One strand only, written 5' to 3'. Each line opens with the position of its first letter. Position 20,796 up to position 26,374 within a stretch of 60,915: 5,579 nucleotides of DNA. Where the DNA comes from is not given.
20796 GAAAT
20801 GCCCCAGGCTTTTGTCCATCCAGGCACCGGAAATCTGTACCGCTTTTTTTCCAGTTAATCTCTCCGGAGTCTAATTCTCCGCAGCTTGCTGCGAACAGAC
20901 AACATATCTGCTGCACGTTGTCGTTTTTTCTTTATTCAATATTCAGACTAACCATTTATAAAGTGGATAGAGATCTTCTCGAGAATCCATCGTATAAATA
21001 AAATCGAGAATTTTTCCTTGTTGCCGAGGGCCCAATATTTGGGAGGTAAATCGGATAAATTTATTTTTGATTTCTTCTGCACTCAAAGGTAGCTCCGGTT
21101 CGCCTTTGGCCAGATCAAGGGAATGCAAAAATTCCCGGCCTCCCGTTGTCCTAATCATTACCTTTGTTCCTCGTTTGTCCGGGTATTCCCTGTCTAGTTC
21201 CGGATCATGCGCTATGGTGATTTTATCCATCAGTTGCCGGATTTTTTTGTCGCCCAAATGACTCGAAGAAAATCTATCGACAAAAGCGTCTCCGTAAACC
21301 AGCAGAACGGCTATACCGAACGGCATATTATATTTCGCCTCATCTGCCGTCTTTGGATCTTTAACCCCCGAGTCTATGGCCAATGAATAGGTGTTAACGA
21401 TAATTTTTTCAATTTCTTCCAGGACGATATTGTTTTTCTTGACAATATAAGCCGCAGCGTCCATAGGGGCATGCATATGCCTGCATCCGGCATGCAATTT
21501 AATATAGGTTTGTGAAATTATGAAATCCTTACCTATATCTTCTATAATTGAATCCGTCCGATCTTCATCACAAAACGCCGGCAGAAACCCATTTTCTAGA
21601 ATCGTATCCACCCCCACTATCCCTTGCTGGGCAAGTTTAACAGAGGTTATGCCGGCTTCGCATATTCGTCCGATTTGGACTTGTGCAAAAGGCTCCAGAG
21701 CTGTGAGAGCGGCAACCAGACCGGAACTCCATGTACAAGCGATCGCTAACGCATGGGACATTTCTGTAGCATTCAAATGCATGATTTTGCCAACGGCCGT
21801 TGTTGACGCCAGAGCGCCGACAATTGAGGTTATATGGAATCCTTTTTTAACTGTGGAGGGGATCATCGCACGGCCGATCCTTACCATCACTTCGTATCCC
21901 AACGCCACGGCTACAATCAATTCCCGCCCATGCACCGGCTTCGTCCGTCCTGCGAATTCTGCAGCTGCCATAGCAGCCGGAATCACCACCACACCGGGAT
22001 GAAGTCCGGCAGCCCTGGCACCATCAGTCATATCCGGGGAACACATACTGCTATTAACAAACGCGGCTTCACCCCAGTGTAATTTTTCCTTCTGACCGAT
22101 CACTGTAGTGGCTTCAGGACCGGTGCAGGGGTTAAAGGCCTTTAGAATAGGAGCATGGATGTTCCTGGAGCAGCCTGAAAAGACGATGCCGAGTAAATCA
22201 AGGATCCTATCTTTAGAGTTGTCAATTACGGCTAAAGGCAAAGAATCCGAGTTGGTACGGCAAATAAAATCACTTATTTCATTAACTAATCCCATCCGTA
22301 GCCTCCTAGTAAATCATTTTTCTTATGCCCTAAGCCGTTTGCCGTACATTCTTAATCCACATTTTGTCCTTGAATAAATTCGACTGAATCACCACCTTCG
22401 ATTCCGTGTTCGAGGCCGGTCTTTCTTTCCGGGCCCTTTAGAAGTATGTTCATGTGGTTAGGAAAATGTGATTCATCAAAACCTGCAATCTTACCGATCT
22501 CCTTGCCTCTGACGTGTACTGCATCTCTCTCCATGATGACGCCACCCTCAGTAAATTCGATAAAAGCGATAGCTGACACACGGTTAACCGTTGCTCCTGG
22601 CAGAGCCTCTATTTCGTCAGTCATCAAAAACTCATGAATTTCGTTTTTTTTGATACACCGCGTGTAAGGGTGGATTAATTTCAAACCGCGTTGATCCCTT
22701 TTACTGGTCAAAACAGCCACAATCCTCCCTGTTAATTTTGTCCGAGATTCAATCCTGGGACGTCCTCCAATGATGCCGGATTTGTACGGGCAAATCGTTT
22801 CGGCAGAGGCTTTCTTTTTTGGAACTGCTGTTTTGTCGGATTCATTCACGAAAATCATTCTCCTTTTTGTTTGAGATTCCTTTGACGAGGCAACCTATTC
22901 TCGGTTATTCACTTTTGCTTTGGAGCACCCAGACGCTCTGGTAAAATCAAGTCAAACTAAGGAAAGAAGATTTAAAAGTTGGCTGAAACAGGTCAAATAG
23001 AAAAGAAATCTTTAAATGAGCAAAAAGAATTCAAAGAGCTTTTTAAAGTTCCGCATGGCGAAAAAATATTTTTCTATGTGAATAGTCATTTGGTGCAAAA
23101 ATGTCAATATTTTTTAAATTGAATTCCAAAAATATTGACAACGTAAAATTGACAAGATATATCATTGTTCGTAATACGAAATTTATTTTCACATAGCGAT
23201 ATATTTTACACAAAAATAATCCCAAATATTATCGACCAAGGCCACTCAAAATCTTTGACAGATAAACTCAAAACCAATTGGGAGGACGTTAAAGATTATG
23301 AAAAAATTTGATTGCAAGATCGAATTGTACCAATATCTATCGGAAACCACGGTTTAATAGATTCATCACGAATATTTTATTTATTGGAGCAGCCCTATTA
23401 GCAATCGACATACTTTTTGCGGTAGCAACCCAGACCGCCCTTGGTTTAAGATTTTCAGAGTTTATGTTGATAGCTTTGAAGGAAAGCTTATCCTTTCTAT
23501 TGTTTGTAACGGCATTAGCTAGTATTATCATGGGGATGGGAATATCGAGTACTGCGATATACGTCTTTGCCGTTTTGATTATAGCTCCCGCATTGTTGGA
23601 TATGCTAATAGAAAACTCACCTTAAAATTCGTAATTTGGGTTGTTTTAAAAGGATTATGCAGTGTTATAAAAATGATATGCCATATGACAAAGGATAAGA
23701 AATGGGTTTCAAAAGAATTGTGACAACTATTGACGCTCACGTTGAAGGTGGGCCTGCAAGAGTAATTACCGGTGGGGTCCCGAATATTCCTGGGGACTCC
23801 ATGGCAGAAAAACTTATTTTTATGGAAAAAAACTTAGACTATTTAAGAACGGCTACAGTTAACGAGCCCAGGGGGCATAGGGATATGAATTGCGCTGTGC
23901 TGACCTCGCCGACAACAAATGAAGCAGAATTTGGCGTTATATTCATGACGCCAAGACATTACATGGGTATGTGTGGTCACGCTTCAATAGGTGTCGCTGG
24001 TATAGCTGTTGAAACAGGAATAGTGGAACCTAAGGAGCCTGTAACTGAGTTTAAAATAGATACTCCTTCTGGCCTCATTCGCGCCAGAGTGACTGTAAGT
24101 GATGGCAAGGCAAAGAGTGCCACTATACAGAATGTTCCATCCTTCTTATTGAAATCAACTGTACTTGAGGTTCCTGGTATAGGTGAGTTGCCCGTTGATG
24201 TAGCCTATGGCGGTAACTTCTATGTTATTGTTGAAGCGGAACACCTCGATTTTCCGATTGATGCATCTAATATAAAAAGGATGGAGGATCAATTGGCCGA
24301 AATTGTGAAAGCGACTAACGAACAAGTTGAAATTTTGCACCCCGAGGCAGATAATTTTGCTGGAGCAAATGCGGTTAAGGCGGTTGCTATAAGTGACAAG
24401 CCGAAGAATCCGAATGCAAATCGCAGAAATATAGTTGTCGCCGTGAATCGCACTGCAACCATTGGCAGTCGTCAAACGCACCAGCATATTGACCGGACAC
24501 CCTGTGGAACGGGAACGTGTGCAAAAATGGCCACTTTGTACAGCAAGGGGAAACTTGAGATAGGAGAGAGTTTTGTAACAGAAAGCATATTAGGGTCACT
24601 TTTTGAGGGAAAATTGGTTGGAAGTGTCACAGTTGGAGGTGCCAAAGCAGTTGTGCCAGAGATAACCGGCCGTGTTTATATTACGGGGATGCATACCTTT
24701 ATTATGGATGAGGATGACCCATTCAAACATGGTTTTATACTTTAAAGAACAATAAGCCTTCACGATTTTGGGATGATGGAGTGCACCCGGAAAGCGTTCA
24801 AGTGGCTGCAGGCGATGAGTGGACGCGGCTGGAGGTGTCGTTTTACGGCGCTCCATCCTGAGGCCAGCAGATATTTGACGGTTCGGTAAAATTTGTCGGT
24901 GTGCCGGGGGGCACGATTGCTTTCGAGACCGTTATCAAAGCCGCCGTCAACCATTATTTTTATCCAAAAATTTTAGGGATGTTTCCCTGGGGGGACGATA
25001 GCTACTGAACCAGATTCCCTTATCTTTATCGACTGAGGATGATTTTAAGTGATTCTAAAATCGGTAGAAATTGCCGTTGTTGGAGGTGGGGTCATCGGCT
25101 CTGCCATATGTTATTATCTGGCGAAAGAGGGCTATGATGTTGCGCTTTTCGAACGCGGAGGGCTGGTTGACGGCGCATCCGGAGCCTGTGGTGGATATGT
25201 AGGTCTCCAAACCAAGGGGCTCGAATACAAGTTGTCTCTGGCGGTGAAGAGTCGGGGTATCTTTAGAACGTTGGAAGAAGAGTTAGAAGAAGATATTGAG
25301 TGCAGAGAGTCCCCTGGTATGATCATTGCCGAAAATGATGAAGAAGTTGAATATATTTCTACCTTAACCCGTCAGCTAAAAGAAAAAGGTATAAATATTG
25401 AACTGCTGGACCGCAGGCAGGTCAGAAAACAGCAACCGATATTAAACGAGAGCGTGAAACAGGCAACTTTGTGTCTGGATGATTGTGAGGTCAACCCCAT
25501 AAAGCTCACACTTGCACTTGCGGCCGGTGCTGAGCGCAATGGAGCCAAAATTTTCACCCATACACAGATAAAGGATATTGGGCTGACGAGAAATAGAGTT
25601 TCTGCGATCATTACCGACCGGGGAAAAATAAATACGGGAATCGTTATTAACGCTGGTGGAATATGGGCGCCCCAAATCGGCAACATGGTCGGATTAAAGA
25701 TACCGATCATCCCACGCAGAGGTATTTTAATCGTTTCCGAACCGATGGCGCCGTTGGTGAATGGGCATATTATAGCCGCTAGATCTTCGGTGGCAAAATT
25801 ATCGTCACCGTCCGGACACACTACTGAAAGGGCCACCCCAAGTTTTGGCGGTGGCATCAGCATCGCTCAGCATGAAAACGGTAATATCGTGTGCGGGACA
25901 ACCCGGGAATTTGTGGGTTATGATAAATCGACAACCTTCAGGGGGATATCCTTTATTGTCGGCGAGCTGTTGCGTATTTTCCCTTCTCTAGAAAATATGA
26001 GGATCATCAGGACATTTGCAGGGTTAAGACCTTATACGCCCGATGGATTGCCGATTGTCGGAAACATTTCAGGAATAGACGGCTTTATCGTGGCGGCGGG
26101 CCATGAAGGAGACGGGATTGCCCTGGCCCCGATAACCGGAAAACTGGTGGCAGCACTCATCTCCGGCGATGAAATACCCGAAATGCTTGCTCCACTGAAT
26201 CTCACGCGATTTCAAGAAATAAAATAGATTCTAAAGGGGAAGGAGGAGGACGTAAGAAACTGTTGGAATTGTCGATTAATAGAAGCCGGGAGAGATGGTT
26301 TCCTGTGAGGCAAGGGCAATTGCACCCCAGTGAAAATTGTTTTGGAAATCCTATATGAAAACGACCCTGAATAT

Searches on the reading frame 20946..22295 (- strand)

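Call 57: search_protein_families(library=pfam, proteins=[window:20946-22295:-], max_evalue=0.00001)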
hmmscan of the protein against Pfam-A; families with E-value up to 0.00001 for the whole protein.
window:20946-22295:- (450 aa): 2 families
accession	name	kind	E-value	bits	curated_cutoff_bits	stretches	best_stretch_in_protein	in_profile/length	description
PF03972.19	MmgE_PrpD_N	-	3.7e-51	174.2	32.1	1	6-244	2-238/244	MmgE/PrpD N-terminal domain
PF19305.4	MmgE_PrpD_C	-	2.6e-38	132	32.1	1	268-430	1-165/173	MmgE/PrpD C-terminal domain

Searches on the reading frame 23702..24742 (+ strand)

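Call 57: search_protein_families(library=pfam, proteins=[window:23702-24742:+], max_evalue=0.00001)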
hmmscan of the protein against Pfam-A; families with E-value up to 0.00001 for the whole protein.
window:23702-24742:+ (347 aa): 2 families
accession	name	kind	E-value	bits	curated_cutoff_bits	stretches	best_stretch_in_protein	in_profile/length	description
PF05544.16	Pro_racemase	-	5.7e-110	367.8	27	1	10-345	2-324/325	Proline racemase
PF02567.21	PhzC-PhzF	-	1.3e-07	31.8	27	1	67-148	43-120/281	Phenazine biosynthesis-like protein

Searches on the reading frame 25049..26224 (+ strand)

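Call 57: search_protein_families(library=pfam, proteins=[window:25049-26224:+], max_evalue=0.00001)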
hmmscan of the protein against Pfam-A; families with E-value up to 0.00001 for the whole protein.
window:25049-26224:+ (392 aa): 2 families
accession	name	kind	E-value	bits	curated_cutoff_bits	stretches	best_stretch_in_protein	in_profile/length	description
PF01266.30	DAO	-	7e-71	240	27.9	1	8-370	2-353/353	FAD dependent oxidoreductase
PF13450.12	NAD_binding_8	-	7.6e-06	26.6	21.9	0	10-37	1-28/68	NAD(P)-binding Rossmann-like domain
